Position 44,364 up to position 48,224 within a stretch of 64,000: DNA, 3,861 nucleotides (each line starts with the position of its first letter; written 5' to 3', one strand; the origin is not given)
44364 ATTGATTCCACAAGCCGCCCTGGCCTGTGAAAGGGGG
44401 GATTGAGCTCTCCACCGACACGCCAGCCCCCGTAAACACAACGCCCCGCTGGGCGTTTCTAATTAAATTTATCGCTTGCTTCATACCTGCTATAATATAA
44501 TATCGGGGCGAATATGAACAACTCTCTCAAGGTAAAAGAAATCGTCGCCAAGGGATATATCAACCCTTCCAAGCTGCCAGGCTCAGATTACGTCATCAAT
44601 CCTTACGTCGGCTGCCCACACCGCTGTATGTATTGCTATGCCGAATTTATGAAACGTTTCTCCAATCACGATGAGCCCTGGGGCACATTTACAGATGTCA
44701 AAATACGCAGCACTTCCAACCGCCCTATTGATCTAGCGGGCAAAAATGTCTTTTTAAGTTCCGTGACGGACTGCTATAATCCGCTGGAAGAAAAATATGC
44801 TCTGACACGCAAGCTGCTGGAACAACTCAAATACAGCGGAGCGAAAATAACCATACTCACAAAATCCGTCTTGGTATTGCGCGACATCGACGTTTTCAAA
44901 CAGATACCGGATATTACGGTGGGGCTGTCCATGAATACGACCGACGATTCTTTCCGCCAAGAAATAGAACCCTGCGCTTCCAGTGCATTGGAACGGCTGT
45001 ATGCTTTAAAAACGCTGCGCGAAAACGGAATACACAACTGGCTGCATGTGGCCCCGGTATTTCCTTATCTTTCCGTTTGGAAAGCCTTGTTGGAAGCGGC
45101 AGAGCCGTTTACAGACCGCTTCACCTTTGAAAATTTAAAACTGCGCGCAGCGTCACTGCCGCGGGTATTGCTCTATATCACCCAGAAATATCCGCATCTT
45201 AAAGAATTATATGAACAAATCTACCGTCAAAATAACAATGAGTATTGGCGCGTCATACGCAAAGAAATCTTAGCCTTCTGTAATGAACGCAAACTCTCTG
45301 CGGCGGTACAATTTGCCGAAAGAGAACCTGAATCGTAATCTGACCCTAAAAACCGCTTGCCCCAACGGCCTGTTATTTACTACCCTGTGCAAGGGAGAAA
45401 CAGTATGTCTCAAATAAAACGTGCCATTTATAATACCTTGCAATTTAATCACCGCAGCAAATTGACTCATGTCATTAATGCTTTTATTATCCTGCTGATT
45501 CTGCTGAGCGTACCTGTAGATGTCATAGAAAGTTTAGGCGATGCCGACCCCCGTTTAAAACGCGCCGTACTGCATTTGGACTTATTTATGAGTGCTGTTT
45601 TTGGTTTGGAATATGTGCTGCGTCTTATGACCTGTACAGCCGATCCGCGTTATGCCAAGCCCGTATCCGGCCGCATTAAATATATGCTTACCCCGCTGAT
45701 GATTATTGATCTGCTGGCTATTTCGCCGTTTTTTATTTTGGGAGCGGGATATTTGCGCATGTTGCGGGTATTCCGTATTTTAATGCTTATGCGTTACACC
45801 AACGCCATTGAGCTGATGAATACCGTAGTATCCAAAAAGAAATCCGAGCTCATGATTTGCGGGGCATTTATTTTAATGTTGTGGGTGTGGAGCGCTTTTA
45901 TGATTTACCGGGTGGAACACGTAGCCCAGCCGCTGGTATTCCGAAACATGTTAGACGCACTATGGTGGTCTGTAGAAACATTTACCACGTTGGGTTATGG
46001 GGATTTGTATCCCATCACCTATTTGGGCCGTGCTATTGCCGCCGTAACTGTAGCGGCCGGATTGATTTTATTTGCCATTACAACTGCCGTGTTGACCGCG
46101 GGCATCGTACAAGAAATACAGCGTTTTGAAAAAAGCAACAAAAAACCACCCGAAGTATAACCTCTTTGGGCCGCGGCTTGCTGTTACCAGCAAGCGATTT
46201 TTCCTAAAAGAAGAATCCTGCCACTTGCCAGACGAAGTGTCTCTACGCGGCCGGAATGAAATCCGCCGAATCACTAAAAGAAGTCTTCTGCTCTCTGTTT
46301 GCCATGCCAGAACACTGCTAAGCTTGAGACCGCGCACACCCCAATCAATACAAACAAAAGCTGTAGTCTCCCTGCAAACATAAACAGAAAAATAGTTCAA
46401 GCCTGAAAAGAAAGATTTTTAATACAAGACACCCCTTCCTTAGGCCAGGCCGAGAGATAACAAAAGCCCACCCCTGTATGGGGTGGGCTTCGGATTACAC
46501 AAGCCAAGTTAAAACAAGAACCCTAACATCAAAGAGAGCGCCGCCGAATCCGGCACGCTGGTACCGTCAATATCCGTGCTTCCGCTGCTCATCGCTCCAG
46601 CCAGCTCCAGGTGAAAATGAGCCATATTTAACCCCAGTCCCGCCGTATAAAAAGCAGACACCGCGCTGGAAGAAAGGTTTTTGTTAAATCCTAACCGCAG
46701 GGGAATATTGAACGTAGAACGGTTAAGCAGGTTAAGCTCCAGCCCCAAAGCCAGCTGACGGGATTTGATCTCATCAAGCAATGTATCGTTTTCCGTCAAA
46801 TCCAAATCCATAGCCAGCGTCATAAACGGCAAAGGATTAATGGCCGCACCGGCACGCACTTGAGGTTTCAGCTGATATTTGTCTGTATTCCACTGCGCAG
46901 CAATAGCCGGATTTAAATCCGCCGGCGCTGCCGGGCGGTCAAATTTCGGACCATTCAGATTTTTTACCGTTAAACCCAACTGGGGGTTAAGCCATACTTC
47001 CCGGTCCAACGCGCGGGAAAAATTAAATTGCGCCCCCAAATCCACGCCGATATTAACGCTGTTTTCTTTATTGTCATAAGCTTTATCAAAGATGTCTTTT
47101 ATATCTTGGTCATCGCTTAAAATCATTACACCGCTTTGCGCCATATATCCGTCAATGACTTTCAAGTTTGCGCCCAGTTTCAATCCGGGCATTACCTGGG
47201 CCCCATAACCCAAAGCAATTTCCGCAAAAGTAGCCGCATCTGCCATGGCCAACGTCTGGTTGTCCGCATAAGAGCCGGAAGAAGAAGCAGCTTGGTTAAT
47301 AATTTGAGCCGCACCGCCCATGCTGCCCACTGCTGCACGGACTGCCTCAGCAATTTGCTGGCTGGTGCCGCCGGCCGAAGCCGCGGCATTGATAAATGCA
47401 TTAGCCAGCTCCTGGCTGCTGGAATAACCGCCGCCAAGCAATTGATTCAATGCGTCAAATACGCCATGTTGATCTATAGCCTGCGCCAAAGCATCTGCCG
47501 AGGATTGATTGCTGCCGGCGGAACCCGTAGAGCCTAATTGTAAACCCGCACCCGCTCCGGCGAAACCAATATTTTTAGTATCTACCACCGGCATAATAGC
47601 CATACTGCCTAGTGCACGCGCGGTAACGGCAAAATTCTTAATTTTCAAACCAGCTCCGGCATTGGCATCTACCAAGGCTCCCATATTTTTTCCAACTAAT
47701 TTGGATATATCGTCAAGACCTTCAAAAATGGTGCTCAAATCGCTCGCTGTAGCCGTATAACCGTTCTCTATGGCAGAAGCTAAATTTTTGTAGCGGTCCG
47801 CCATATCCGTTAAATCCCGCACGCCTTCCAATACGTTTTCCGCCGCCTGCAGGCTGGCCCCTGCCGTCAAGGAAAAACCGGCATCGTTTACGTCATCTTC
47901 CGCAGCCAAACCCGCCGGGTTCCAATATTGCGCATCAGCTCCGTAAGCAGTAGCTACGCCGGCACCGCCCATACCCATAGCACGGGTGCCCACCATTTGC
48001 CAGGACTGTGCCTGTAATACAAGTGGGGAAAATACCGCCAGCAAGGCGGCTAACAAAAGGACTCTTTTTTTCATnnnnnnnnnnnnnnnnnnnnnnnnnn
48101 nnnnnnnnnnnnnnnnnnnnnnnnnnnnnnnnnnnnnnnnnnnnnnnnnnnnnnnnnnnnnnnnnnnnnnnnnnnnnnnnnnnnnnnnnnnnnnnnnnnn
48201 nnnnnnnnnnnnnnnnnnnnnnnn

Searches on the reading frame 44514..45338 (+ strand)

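Call 51: search_protein_families(library=pfam, proteins=[window:44514-45338:+])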
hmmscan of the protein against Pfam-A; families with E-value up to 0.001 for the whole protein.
window:44514-45338:+ (274 aa): 1 family
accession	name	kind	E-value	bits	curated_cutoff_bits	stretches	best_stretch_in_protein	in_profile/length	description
PF04055.27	Radical_SAM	-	9.6e-14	52.3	29.5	1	28-186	1-154/166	Radical SAM superfamily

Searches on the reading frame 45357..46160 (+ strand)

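Call 51: search_protein_families(library=pfam, proteins=[window:45357-46160:+])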
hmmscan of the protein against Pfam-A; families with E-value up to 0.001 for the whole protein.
window:45357-46160:+ (267 aa): 2 families
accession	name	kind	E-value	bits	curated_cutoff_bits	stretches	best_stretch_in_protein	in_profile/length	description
PF00520.37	Ion_trans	-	5.8e-23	81.8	25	1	39-253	3-236/241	Ion transport protein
PF07885.22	Ion_trans_2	-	3.2e-13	49.8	22.5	1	172-247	2-74/79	Ion channel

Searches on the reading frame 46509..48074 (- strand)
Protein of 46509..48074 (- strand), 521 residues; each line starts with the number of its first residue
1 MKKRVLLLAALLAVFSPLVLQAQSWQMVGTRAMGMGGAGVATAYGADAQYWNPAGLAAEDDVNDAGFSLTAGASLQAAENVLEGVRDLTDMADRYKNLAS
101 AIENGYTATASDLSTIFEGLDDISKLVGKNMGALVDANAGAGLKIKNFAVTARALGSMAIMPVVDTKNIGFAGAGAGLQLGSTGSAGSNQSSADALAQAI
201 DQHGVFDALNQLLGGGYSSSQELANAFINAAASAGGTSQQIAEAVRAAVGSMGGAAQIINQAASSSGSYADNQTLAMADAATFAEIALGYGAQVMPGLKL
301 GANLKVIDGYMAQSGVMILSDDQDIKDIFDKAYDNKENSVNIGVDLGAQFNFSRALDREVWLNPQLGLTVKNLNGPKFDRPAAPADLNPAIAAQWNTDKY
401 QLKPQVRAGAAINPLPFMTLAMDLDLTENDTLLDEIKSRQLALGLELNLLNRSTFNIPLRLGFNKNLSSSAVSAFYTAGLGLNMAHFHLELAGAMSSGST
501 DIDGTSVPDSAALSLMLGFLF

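Call 51: search_protein_families(library=pfam, proteins=[window:46509-48074:-])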
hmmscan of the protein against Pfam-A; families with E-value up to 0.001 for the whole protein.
window:46509-48074:- (521 aa): 2 families
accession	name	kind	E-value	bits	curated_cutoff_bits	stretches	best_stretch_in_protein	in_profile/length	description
PF13729.12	TraF_2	-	1.5e-18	67.4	25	1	50-425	2-264/264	F plasmid transfer operon, TraF, protein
PF19572.5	PorV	-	0.00018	21.5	27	0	30-72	22-64/243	Type IX secretion system protein PorV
